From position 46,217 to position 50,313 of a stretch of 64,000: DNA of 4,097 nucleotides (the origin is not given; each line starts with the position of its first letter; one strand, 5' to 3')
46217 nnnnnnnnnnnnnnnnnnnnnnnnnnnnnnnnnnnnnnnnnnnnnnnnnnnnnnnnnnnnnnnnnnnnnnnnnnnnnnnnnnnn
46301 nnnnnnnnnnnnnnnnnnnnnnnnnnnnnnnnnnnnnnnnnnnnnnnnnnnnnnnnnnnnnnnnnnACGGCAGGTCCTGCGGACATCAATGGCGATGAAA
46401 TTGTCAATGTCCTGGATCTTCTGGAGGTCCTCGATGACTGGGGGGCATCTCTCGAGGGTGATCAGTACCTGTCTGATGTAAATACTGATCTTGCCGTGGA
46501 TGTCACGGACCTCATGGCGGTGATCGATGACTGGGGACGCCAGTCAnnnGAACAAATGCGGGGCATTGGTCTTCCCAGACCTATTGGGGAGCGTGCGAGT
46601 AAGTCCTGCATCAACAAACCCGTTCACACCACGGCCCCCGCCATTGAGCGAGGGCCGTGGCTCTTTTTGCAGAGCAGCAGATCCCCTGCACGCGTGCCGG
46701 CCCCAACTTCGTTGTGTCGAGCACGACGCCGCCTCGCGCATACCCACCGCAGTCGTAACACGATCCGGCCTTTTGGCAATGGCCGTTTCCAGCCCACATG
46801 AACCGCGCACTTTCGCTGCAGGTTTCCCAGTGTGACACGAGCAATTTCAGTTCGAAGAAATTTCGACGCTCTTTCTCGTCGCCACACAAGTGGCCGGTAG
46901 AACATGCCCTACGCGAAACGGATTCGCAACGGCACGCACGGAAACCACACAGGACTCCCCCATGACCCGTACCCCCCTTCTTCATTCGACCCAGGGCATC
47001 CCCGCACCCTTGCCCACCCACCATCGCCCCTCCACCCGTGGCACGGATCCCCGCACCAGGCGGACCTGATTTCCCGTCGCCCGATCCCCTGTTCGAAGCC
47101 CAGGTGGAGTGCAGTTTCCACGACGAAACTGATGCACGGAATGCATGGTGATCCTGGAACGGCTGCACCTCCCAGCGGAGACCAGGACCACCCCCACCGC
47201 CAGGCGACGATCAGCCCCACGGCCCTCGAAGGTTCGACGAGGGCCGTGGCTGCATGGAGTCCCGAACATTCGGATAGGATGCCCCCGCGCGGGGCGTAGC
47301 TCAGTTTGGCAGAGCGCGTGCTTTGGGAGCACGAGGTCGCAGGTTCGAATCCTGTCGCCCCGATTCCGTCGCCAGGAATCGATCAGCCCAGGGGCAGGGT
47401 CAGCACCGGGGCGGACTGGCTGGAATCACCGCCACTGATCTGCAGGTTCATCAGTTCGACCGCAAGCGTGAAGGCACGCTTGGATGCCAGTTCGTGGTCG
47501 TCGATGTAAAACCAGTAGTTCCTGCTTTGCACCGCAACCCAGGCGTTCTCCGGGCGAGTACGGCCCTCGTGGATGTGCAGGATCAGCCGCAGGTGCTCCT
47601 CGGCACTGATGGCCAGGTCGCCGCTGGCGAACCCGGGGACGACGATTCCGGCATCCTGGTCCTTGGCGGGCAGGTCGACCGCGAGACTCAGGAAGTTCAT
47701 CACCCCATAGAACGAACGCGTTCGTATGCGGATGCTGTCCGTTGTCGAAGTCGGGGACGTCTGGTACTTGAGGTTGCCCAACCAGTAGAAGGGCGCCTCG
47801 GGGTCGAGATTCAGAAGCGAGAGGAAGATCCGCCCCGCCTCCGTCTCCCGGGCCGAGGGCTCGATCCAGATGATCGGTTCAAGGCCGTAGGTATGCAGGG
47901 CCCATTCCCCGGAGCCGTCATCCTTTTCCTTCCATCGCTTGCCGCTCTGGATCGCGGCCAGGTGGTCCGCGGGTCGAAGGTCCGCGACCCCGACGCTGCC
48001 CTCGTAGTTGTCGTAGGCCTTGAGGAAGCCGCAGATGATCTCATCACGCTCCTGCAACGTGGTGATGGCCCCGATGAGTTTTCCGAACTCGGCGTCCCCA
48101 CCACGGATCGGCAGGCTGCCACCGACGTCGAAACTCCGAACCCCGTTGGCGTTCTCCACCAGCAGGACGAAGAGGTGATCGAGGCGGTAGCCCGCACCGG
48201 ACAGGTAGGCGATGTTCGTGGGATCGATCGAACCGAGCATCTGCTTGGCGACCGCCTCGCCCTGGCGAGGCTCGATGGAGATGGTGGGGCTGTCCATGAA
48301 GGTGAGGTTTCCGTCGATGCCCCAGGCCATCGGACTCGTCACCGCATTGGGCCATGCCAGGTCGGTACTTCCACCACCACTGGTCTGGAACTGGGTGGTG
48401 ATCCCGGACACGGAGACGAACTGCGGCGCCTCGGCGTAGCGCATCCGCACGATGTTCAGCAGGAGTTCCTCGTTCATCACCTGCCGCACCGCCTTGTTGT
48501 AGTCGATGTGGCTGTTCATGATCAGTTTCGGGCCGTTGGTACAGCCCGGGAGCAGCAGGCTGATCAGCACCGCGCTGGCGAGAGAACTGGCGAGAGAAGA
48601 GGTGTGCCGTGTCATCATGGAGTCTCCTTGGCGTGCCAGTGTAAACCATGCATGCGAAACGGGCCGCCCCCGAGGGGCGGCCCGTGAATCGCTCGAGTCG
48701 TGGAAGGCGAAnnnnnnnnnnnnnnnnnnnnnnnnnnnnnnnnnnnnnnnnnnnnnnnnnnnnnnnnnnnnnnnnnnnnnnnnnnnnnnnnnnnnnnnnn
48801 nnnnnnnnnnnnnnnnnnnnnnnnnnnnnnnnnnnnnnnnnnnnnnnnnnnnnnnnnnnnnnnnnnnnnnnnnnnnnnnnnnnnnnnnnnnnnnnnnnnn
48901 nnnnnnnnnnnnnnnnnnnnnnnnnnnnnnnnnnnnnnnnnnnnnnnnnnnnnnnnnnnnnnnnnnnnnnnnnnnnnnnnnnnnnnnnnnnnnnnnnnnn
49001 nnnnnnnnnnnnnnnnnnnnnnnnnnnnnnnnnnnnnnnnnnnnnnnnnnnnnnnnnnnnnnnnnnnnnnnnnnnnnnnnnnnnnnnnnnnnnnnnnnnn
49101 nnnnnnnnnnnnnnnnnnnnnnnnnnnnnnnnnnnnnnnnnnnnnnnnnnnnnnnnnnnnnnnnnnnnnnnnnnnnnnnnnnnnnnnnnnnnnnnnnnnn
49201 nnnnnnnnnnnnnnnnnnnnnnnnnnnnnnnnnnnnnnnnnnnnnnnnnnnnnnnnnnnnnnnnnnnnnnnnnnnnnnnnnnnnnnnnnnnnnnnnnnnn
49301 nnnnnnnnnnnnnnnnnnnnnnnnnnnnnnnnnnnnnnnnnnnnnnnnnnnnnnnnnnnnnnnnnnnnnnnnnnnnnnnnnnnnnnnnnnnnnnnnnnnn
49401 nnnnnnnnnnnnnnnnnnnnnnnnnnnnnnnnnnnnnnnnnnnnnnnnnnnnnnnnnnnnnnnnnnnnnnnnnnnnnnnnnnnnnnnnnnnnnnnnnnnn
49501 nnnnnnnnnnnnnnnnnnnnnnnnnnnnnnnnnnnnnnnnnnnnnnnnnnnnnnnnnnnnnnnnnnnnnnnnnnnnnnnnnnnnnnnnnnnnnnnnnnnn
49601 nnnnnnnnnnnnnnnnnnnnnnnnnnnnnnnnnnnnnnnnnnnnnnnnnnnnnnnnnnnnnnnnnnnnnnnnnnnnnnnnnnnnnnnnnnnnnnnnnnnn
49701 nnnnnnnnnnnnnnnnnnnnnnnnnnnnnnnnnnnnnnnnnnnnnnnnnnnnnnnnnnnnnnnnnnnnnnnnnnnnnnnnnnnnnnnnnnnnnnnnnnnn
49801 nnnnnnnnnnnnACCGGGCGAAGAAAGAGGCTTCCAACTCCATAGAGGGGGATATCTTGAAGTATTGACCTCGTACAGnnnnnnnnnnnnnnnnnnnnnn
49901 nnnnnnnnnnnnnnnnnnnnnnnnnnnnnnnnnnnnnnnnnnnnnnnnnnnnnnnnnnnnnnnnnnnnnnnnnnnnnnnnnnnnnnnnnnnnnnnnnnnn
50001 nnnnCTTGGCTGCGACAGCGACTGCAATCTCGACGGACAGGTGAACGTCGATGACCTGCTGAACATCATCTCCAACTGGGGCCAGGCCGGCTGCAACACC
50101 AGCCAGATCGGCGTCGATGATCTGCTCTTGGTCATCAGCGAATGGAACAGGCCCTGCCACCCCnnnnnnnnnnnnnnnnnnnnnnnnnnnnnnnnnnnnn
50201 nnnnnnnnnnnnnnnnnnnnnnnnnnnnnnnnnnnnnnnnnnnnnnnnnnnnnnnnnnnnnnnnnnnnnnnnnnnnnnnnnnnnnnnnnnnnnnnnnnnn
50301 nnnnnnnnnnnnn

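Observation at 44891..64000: Five secreted proteins within 20 kb share the same two-segment dockerin-like module placed at N-terminal, internal or C-terminal positions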

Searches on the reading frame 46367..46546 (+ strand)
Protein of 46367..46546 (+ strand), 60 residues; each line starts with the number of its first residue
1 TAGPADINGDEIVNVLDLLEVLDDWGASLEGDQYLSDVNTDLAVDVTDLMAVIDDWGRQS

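Call 42: search_protein_families(library=ncbifam, proteins=[window:46367-46546:+], max_evalue=10)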
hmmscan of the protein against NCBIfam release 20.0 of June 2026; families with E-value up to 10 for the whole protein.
seq(60 aa): 1 family
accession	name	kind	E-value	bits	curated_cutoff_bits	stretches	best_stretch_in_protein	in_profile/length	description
NF041540.1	dockerin_GC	domain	0.0093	16.3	29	1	4-56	2-63/67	GC-type dockerin domain-anchored protein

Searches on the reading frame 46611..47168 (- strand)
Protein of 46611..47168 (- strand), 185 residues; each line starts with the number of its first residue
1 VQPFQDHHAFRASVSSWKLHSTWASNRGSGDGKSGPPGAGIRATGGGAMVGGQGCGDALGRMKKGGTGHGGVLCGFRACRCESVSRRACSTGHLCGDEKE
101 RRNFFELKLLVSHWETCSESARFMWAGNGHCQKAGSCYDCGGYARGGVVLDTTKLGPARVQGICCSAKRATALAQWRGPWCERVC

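Call 14: search_protein_families(library=pfam, proteins=[window:46611-47168:-], max_evalue=0.01)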
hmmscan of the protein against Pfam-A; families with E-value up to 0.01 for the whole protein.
window:46611-47168:- (185 aa): 0 families

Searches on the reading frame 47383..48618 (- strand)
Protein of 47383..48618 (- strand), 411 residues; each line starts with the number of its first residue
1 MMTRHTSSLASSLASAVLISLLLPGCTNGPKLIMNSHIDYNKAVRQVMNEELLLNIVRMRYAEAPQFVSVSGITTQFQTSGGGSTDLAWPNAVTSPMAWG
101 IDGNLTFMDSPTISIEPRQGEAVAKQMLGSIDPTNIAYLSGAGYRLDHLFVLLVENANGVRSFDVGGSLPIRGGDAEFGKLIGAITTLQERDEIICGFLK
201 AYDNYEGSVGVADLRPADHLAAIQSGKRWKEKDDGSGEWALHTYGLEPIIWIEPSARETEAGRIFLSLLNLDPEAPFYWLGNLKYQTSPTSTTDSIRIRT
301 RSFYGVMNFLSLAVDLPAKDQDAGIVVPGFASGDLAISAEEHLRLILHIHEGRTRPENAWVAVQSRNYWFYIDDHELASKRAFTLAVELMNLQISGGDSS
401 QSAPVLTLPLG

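Call 14: search_protein_families(library=pfam, proteins=[window:47383-48618:-], max_evalue=0.01)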
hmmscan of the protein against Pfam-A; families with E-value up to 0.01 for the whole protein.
window:47383-48618:- (411 aa): 0 families

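Call 54: search_solved_structures(query=window:47386-48618:-, max_evalue=10)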
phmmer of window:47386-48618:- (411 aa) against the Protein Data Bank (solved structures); distinct sequences matched with E-value up to 10: 1.
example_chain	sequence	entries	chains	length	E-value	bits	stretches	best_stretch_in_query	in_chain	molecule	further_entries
2o1e_A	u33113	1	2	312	0.48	12.5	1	230-295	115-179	YcdH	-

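Call 56: find_homologous_proteins(query=window:47386-48618:-, max_evalue=0.001)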
Query window:47386-48618:- (411 aa): 34 proteins with E <= 0.001 among 8000 candidates.
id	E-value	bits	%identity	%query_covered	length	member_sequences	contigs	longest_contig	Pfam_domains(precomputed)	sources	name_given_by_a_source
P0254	4.5e-273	923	99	100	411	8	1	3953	-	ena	-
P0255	1.0e-241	820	88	100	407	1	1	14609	-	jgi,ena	-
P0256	5.9e-239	811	89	97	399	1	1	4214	-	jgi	-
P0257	1.1e-214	731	80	96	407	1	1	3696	-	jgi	jgi:hypothetical protein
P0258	1.2e-213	728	80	95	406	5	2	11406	-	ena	-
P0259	2.5e-168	578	63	94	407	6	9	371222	-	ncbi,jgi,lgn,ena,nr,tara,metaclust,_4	ncbi:MAG: hypothetical protein CMJ29_01820 [Phycisphaerae bacterium]|nr:hypothetical protein [Phycis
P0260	2.3e-167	575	62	96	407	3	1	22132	-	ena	-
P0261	6.3e-167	574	62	97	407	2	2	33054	-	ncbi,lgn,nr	ncbi:MAG: hypothetical protein VX527_07410 [Planctomycetota bacterium]|nr:hypothetical protein [Plan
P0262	2.4e-163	562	61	99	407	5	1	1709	-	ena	-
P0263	1.2e-158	546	61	94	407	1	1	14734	-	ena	-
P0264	2.0e-154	532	58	96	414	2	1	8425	-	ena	-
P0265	2.9e-147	509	58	99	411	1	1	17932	-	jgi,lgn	jgi:hypothetical protein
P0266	6.0e-146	505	57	100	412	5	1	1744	-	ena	-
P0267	4.1e-143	495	57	98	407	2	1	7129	-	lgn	-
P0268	4.6e-143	495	58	96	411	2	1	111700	-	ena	-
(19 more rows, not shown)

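Call 58: find_encoding_contigs(protein=P0255, flank=10000, max_places=2)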
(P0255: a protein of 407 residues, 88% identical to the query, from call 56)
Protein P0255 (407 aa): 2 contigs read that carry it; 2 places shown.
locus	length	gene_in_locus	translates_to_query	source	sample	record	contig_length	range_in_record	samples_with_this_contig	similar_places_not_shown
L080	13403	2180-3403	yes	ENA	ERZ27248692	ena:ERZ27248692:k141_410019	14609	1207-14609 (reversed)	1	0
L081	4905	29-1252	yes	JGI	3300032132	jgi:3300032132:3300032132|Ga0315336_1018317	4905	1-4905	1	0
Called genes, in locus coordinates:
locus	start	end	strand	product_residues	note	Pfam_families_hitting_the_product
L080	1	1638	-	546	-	?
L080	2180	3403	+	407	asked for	-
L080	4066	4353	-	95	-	-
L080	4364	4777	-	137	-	PF00507:Oxidored_q4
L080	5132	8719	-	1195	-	PF08471:Ribonuc_red_2_N, PF02867:Ribonuc_red_lgC, PF12637:TSCPD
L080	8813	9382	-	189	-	PF22769:DCD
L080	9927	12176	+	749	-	PF00580:UvrD-helicase, PF13245:AAA_19, PF13604:AAA_30 (faint), PF01443:Viral_helicase1 (faint), PF13361:UvrD_C, PF13538:UvrD_C_2 (weak)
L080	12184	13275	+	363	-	PF08331:QueG_DUF1730, PF13484:Fer4_16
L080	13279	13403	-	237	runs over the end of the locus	-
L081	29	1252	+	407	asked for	-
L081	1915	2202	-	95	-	-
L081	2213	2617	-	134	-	PF00507:Oxidored_q4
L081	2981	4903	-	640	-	?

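Call 59: find_encoding_contigs(protein=P0259, flank=10000, max_places=2)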
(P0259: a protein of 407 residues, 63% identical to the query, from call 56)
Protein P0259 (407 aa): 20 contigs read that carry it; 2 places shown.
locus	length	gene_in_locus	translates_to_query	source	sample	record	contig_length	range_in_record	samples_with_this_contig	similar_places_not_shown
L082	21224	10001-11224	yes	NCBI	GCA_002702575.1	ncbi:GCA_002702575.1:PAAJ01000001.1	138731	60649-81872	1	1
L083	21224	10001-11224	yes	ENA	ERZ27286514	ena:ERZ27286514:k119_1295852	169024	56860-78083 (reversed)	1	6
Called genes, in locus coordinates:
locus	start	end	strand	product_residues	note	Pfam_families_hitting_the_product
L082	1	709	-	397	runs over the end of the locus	PF00072:Response_reg (weak)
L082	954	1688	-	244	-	PF00814:TsaD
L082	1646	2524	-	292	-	-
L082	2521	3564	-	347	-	PF01555:N6_N4_Mtase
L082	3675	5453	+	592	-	-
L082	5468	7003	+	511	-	PF25990:Beta-barrel_YknX (faint), PF25989:YknX_C (faint)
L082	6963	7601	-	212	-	PF02441:Flavoprotein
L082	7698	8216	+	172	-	-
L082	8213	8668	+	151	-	PF00383:dCMP_cyt_deam_1, PF14437:MafB19-deam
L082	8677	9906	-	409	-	PF01566:Nramp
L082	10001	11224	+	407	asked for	-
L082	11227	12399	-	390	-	PF00108:Thiolase_N, PF02803:Thiolase_C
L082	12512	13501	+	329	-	PF00316:FBPase, PF18913:FBPase_C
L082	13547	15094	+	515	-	PF03972:MmgE_PrpD_N, PF19305:MmgE_PrpD_C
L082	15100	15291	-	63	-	-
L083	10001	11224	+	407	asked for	-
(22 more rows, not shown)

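Call 61: search_protein_families(library=pfam, proteins=[L080:1-1638:-], max_evalue=1)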
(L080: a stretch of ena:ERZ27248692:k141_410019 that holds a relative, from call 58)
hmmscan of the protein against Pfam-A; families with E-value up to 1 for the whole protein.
L080:1-1638:- (546 aa): 1 family
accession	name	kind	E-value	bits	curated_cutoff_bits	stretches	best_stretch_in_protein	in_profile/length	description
PF23759.1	GBD_T9SS_assoc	-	9.1e-05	23.2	27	1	287-377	2-85/116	Galactose binding domain-like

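Call 74: predict_structure(alignment_id=A4)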
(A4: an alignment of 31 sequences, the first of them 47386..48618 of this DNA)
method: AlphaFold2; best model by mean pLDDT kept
length: 411 residues; sequences in the alignment: 31
mean_pLDDT: 75.6   pTM: 0.69
mean pLDDT of the five models: 75.6, 75.5, 74.1, 73.2, 72.0
residues with pLDDT >= 90: 147; 70-90: 124; 50-70: 79; < 50: 61
segments of 3 or more residues with pLDDT < 50: 1-6, 24-28, 75-110, 398-411
pLDDT, mean of each block of 10 residues (from residue 1): 48 61 51 62 81 93 80 47 29 29 36 60 78 91 91 91 70 78 95 91 69 83 74 83 78 95 97 92 82 93 90 92 79 71 89 94 95 95 91 60 42 34
secondary structure, 60 per line:
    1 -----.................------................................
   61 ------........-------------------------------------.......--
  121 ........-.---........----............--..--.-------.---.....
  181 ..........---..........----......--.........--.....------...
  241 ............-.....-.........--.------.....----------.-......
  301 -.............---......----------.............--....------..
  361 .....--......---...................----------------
elements in order: H6-22 H29-60 E67-74 E112-118 H121-128 H134-141 H146-153 E154-157 H176-190 E194-203 E208-210 H216-224 E227-231 E238-252 H254-258 H260-268 E278-282 E295-300 H303-313 H318-323 H334-346 E349-352 E359-365 E368-373 H377-395

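Call 77: fold_search(model_id=the predicted structure, library=pdb)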
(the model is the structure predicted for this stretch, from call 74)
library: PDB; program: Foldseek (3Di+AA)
matches with E <= 10: 202; with E <= 0.001: 0
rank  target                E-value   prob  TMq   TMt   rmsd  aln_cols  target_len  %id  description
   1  4eg6_A                3.0e-01  0.06  0.10  0.08  20.8       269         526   11  Trypanosoma brucei methionyl-tRNA synthetase in complex with inhibitor Chem 1325 (released 2012-09-12)
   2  6ut5_G                3.2e-01  0.03  0.09  0.11  19.2       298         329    8  Cryo-EM structure of the Thermococcus gammatolerans McrBC complex (released 2020-10-21)
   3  9mkb_A2               5.3e-01  0.01  0.09  0.08  26.6       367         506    9  Structure of the bacteriophage T4 portal-neck-tail complex (released 2025-12-24)
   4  5j58_B                5.6e-01  0.06  0.11  0.09  14.2       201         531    9  Trypanosoma brucei methionyl-tRNA synthetase in complex with inhibitor (Chem 1856) (released 2017-01-25)
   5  9jz0_B                5.6e-01  0.02  0.09  0.09  23.7       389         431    9  portal-tail complex of DNA-ejected T7 (released 2024-12-11)
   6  9mkb_BB               5.6e-01  0.02  0.06  0.06  27.0       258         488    9  Structure of the bacteriophage T4 portal-neck-tail complex (released 2025-12-24)
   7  4mw4_A                6.7e-01  0.05  0.10  0.09  15.9       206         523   10  Trypanosoma brucei methionyl-tRNA synthetase in complex with inhibitor 1-{3-[(5-chloro-2-hydroxy-3-iodobenzyl)amino]pr (released 2014-04-30)
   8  6swx                  7.1e-01  0.06  0.10  0.08  16.6       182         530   12  Leishmania major methionyl-tRNA synthetase in complex with an allosteric inhibitor (released 2020-08-05)
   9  9mkb_A0               8.4e-01  0.01  0.09  0.08  31.3       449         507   10  Structure of the bacteriophage T4 portal-neck-tail complex (released 2025-12-24)
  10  7trd_A                8.8e-01  0.02  0.09  0.05  26.5       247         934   10  Human telomerase catalytic core structure at 3.3 Angstrom (released 2022-04-20)
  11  4zt7_B                9.3e-01  0.07  0.11  0.09  15.0       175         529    9  Trypanosoma brucei methionyl-tRNA synthetase in complex with inhibitor N-[(4R)-6,8-dichloro-1,2,3,4-tetrahydroquinolin (released 2016-05-04)
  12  5j5a_B                1.0e+00  0.06  0.11  0.09  15.2       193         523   12  Trypanosoma brucei methionyl-tRNA synthetase in complex with inhibitor (Chem 70786556) (released 2017-01-25)
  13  9mkb_BA               1.0e+00  0.01  0.09  0.08  28.4       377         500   10  Structure of the bacteriophage T4 portal-neck-tail complex (released 2025-12-24)
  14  6qcv_B                1.2e+00  0.02  0.09  0.06  17.8       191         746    9  Crystal structure of influenza B polymerase initiation state with capped 14-mer RNA primer and CTP (released 2019-06-05)
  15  4zt4_A                1.3e+00  0.04  0.10  0.09  15.9       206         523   10  Trypanosoma brucei methionyl-tRNA synthetase in complex with inhibitorN-(3,5-dichlorobenzyl)-2,2-difluoro-N'-(1H-imida (released 2016-05-04)
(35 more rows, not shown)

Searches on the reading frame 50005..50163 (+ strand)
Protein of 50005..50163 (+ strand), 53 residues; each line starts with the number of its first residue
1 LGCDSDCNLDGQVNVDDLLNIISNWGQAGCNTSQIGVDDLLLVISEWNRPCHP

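Call 42: search_protein_families(library=ncbifam, proteins=[window:50005-50163:+], max_evalue=10)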
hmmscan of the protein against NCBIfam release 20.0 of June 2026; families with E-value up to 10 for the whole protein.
seq(53 aa): 1 family
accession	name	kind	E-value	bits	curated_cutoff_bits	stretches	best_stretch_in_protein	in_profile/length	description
NF041540.1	dockerin_GC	domain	0.049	14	29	1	9-30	14-67/67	GC-type dockerin domain-anchored protein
